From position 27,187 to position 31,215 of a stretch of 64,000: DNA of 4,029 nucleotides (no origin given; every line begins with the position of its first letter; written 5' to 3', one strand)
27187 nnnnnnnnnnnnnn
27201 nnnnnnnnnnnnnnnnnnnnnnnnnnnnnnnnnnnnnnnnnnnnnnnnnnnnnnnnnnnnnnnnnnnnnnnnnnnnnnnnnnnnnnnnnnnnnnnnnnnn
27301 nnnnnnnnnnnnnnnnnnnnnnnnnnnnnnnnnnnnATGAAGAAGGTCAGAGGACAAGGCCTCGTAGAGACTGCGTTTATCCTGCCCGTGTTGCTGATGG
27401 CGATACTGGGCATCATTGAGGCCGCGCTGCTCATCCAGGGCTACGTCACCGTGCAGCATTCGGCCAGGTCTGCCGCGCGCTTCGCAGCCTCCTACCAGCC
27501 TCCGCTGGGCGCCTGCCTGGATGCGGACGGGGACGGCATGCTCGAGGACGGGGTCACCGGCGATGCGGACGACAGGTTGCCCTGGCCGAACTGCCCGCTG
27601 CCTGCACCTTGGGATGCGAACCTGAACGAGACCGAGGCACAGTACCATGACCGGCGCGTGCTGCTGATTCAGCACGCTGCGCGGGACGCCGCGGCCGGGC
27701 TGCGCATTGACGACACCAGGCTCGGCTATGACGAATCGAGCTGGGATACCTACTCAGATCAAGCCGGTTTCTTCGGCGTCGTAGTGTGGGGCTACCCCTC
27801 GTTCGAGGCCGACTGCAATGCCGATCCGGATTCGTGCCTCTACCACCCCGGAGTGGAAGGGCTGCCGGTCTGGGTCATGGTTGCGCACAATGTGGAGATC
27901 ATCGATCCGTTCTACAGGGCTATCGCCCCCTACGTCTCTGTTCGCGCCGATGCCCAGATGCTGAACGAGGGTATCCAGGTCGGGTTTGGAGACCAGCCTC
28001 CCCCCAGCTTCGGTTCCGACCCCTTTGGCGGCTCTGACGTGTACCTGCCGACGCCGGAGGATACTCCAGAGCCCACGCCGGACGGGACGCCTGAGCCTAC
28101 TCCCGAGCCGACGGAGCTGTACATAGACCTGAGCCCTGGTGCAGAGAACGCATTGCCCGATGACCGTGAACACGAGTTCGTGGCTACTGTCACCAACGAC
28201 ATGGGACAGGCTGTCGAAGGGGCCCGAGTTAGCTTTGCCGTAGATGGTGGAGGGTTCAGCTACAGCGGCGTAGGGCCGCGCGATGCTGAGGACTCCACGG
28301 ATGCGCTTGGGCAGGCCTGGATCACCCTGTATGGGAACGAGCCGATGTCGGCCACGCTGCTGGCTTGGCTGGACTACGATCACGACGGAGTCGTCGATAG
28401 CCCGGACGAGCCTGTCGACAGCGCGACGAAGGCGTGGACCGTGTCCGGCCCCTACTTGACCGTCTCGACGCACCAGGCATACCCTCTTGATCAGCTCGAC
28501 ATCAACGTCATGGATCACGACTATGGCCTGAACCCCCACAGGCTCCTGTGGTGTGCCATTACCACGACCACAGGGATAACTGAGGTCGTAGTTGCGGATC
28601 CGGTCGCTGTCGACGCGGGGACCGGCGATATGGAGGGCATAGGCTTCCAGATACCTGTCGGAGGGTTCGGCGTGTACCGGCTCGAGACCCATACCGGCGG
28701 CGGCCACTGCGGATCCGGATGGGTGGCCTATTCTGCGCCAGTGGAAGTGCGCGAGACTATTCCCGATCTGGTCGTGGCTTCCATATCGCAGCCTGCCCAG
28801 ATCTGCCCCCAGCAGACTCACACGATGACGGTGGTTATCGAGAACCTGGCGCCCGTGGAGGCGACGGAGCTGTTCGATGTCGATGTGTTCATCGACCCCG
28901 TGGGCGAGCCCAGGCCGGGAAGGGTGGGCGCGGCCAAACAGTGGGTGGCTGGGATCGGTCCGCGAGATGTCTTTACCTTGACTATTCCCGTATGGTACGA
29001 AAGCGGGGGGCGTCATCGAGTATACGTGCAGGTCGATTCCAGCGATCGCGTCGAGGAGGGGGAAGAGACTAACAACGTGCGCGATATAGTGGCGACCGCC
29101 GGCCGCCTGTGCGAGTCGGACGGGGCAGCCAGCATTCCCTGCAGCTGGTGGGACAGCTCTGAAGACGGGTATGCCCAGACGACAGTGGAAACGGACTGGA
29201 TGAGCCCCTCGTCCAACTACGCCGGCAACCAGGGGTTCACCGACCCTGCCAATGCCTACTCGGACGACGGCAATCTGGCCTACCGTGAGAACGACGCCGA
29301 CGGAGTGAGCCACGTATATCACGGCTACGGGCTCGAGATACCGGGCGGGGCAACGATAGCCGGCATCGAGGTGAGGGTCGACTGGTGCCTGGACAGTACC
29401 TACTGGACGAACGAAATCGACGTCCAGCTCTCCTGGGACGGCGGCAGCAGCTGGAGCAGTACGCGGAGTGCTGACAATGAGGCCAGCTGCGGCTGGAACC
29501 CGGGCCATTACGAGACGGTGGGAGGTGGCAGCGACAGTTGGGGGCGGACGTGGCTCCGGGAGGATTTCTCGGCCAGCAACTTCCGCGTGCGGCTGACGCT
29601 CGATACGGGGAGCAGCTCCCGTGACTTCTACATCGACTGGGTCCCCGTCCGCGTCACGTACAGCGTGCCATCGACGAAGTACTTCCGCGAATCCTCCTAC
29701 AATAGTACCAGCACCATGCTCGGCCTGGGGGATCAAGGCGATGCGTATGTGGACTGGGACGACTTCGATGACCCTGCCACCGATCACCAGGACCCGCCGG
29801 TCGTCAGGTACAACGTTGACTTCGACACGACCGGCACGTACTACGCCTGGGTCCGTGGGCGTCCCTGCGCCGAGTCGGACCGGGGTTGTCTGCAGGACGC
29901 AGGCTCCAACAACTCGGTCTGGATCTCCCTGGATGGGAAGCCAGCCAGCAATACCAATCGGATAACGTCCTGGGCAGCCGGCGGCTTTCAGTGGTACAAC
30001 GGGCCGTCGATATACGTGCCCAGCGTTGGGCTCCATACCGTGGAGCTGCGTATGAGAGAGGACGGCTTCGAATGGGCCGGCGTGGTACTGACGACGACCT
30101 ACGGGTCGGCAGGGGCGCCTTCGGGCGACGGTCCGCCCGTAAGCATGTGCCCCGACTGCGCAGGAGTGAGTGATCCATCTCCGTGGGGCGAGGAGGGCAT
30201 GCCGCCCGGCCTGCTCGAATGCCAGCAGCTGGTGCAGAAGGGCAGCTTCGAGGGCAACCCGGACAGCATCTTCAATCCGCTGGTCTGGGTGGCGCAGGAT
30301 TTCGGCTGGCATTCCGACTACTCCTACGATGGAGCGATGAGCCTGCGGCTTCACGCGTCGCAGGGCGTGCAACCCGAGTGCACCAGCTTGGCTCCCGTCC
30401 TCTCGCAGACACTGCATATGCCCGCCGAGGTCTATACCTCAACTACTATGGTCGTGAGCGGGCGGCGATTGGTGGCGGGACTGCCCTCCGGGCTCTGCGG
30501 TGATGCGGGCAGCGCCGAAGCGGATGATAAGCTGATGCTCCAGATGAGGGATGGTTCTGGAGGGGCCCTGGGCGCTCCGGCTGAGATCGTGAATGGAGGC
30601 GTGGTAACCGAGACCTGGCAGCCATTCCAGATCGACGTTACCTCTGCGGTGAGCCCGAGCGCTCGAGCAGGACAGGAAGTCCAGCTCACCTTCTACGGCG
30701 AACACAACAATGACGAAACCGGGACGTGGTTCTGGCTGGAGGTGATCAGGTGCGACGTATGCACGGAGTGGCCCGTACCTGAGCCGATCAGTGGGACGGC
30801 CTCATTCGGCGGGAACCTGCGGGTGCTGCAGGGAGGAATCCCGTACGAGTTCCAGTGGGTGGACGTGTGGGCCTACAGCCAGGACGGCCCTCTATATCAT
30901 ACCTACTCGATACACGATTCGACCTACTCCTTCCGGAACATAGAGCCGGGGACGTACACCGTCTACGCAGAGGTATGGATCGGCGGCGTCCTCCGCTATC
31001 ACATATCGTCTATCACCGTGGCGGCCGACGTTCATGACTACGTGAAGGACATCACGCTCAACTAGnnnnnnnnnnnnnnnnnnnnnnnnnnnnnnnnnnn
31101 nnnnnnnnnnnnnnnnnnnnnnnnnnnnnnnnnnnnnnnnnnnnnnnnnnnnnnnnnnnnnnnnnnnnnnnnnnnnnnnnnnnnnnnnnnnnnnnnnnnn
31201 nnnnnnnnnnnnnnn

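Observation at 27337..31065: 1242-aa TadE-like pseudopilin fused to an adhesin-sized extracellular region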

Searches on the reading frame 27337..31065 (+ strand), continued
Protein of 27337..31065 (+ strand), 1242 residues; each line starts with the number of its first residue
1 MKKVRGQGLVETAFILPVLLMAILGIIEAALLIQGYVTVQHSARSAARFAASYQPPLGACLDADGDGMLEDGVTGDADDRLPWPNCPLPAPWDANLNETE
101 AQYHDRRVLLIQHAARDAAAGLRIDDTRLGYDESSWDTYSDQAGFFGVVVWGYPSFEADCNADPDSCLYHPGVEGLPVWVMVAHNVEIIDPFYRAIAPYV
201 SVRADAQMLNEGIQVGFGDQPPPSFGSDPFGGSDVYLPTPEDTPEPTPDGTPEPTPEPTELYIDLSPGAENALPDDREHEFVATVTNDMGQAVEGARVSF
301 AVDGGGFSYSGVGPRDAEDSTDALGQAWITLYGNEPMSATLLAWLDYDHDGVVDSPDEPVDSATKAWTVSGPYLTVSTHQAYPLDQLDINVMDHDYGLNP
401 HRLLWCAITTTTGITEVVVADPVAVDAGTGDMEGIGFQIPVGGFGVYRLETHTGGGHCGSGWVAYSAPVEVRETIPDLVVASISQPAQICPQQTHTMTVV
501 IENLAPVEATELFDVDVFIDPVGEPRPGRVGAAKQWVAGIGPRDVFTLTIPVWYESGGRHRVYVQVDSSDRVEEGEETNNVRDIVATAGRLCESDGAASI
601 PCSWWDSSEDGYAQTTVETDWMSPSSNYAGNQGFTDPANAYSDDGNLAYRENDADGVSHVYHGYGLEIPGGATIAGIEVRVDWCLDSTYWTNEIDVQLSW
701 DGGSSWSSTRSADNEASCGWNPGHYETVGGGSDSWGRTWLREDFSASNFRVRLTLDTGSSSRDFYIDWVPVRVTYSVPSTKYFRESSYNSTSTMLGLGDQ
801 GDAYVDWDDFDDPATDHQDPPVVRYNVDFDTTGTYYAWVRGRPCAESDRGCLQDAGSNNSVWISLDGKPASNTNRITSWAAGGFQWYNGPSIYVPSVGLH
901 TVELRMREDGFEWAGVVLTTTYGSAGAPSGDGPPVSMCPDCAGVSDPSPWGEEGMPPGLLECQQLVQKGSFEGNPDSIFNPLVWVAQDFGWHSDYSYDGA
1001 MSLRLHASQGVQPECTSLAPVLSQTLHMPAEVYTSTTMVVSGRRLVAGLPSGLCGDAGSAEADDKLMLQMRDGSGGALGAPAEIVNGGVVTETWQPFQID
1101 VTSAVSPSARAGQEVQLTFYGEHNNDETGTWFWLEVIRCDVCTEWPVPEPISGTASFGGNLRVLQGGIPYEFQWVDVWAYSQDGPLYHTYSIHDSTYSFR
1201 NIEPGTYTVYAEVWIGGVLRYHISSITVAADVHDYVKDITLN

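Call 26: find_encoding_contigs(protein=P0067, flank=10000, max_places=1)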
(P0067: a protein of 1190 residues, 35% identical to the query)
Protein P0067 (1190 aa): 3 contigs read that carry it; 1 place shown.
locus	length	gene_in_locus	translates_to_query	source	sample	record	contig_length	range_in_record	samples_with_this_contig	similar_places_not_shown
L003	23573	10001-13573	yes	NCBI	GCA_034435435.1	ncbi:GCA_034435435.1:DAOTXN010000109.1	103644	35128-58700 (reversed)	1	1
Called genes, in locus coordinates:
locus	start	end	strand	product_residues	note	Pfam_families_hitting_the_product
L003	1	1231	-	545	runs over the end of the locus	PF02518:HATPase_c, PF13589:HATPase_c_3, PF01119:DNA_mis_repair, PF08676:MutL_C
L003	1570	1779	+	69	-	PF01165:Ribosomal_S21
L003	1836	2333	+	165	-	PF02559:CarD_TRCF_RID, PF21095:CarD_C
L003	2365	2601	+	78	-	PF01176:eIF-1a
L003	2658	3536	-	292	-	PF06325:PrmA, PF05175:MTS, PF01135:PCMT (weak), PF02475:TRM5-TYW2_MTfase, PF13847:Methyltransf_31, PF08241:Methyltransf_11 (weak), PF13649:Methyltransf_25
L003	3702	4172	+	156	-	PF01575:MaoC_dehydratas, PF13452:FAS1_DH_region (faint)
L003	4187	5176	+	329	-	PF00753:Lactamase_B, PF12706:Lactamase_B_2 (weak), PF21221:B_lactamase-like_C (weak)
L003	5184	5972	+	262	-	PF01904:DUF72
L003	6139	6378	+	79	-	-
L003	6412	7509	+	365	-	PF13529:Peptidase_C39_2, PF03412:Peptidase_C39, PF01476:LysM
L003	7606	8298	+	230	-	PF00072:Response_reg, PF13936:HTH_38 (faint), PF08281:Sigma70_r4_2 (weak), PF00196:GerE, PF04545:Sigma70_r4 (faint)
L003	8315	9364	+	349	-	PF05384:DegS, PF07730:HisKA_3, PF13581:HATPase_c_2 (weak), PF02518:HATPase_c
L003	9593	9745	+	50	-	PF04964:Flp_Fap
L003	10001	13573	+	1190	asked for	PF07811:TadE, PF07705:CARDB, PF07081:DUF1349 (faint), PF17851:GH43_C2 (faint)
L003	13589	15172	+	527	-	-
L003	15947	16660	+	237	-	PF07811:TadE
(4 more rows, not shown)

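Call 27: find_encoding_contigs(protein=P0050, flank=10000, max_places=1)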
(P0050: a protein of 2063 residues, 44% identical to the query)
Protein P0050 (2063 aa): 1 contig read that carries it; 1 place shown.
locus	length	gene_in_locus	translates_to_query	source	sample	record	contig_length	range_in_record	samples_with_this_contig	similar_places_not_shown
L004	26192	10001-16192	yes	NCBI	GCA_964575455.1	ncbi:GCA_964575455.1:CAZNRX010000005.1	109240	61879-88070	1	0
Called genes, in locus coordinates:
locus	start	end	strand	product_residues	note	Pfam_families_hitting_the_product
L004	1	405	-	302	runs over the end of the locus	PF12974:Phosphonate-bd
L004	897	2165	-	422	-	PF13585:CHU_C (faint)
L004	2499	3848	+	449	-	PF08245:Mur_ligase_M, PF02875:Mur_ligase_C, PF27239:FOL3_C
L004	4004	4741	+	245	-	PF02663:FmdE, PF01258:zf-dskA_traR (weak)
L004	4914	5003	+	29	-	-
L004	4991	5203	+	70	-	-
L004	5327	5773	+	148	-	PF01475:FUR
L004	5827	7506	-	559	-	PF12229:PG_binding_4, PF01476:LysM, PF03734:YkuD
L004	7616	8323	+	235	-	PF00072:Response_reg, PF00196:GerE, PF08281:Sigma70_r4_2 (weak), PF13936:HTH_38 (faint)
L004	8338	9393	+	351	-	PF05384:DegS, PF07730:HisKA_3, PF02518:HATPase_c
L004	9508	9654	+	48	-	PF04964:Flp_Fap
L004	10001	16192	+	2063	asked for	PF07811:TadE, PF02369:Big_1 (weak), PF07705:CARDB (faint), PF03160:Calx-beta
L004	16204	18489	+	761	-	PF03160:Calx-beta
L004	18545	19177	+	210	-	-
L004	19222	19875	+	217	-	PF07811:TadE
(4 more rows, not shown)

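Call 28: find_encoding_contigs(protein=P0084, flank=10000, max_places=1)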
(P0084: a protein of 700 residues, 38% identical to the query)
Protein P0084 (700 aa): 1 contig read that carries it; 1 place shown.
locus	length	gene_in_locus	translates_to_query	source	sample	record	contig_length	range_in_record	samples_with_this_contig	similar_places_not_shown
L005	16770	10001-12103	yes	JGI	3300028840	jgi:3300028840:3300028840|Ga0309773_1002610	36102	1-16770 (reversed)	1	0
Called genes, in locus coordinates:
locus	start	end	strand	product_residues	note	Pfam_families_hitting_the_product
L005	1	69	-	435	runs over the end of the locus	PF00575:S1, PF09883:DUF2110 (faint), PF00575:S1, PF23459:S1_RRP5 (weak), PF25522:OB_cyt-4 (faint), PF00575:S1, PF23459:S1_RRP5 (weak)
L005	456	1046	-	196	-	PF03551:PadR, PF10400:Vir_act_alpha_C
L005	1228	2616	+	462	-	PF00025:Arf (faint), PF00350:Dynamin_N (faint), PF01926:MMR_HSR1, PF02421:FeoB_N, PF00009:GTP_EFTU, PF01926:MMR_HSR1, PF02421:FeoB_N, PF14714:KH_dom-like, +4 more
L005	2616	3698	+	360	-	PF01170:UPF0020, PF05175:MTS, PF13649:Methyltransf_25 (weak), PF13847:Methyltransf_31 (faint)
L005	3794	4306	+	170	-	PF02577:BFN_dom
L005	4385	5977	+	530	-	PF00772:DnaB, PF13481:AAA_25, PF03796:DnaB_C, PF06745:ATPase (weak)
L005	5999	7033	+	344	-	PF00106:adh_short (weak), PF01073:3Beta_HSD, PF01370:Epimerase, PF02719:Polysacc_synt_2, PF04321:RmlD_sub_bind, PF07993:NAD_binding_4, PF13460:NAD_binding_10 (weak), PF16363:GDP_Man_Dehyd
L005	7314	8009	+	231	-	PF00072:Response_reg, PF13384:HTH_23 (faint), PF08281:Sigma70_r4_2, PF00196:GerE, PF04545:Sigma70_r4 (weak), PF13936:HTH_38 (weak)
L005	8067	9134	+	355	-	PF05384:DegS, PF13581:HATPase_c_2 (faint), PF07730:HisKA_3, PF02518:HATPase_c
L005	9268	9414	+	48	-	PF04964:Flp_Fap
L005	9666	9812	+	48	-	-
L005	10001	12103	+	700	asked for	PF07811:TadE, PF25788:Ig_Rha78A_N, PF07705:CARDB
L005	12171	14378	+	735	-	PF17829:GH115_C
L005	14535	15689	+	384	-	PF07811:TadE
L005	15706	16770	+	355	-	?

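Call 30: search_solved_structures(query=window:27337-31062:+, max_evalue=1)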
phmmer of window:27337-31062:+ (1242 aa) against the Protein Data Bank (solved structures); distinct sequences matched with E-value up to 1: 2.
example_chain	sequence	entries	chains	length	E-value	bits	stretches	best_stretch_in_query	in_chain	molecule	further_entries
2l0d_A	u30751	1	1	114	0.041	14.7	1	475-582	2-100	Cell surface protein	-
2kl6_A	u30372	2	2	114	0.64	10.8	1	533-583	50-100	Uncharacterized protein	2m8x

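Call 69: find_encoding_contigs(protein=P0002, flank=3000, max_places=1)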
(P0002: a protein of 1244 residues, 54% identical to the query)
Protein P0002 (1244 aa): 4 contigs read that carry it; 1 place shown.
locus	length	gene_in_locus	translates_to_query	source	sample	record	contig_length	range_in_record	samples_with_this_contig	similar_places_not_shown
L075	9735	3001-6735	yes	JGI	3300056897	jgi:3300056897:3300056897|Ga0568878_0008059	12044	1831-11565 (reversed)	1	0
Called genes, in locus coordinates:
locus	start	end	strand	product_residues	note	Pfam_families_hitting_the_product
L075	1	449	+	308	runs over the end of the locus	?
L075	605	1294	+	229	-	PF00072:Response_reg, PF08281:Sigma70_r4_2, PF00196:GerE, PF04545:Sigma70_r4 (weak)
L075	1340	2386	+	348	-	PF05384:DegS, PF07730:HisKA_3, PF02518:HATPase_c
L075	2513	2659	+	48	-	PF04964:Flp_Fap (weak)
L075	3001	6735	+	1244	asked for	PF07811:TadE, PF07705:CARDB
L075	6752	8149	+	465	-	-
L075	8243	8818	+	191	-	-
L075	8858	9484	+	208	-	PF07811:TadE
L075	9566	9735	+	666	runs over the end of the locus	?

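Call 70: find_encoding_contigs(protein=P0001, flank=1000, max_places=2)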
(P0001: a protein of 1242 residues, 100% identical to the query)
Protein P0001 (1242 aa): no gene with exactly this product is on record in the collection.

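Call 77: search_protein_families(library=pfam, proteins=[P0077], max_evalue=0.0001)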
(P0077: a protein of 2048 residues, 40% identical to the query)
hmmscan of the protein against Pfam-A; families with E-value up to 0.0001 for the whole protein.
P0077 (2048 aa): 7 families
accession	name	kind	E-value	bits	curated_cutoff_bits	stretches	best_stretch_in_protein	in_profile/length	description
PF17210.9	SdrD_B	-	2.8e-34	118.1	29.7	2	1469-1522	2-56/112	SdrD B-like domain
PF07811.17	TadE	-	2e-15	57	22.9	1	9-51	1-43/43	TadE-like protein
PF20773.4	InhA-like_MAM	-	1.6e-10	41.3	26.9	0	1584-1689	49-163/191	Immune inhibitor A-like, MAM domain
PF21471.3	Reelin_subrepeat-B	-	8e-10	39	27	0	1583-1688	23-126/127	Reelin subrepeat B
PF25788.1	Ig_Rha78A_N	-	4e-09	37.1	27.4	1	1761-1849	13-99/105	Rha78A-like, N-terminal immunoglobulin domain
PF07705.17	CARDB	-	8.7e-07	29.5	22.7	1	353-462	2-98/101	CARDB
PF07081.18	DUF1349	-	1e-06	29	32.4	1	524-650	40-161/179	Protein of unknown function (DUF1349)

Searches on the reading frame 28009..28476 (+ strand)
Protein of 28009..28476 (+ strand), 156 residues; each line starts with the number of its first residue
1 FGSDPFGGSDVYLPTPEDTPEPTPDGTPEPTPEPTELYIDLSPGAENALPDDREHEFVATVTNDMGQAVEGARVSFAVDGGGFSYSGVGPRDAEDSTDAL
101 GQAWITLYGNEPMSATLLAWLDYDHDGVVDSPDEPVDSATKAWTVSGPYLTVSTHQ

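Call 29: search_protein_families(library=pfam, proteins=[window:28009-28476:+], max_evalue=5)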
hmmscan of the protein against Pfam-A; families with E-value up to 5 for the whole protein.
window:28009-28476:+ (156 aa): 2 families
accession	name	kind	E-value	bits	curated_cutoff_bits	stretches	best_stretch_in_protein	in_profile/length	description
PF02369.22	Big_1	-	7.4e-07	29.6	34.9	1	46-119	9-78/93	Bacterial Ig-like domain (group 1)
PF05887.16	Trypan_PARP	-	0.28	11.6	100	1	15-34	60-79/134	Procyclic acidic repetitive protein (PARP)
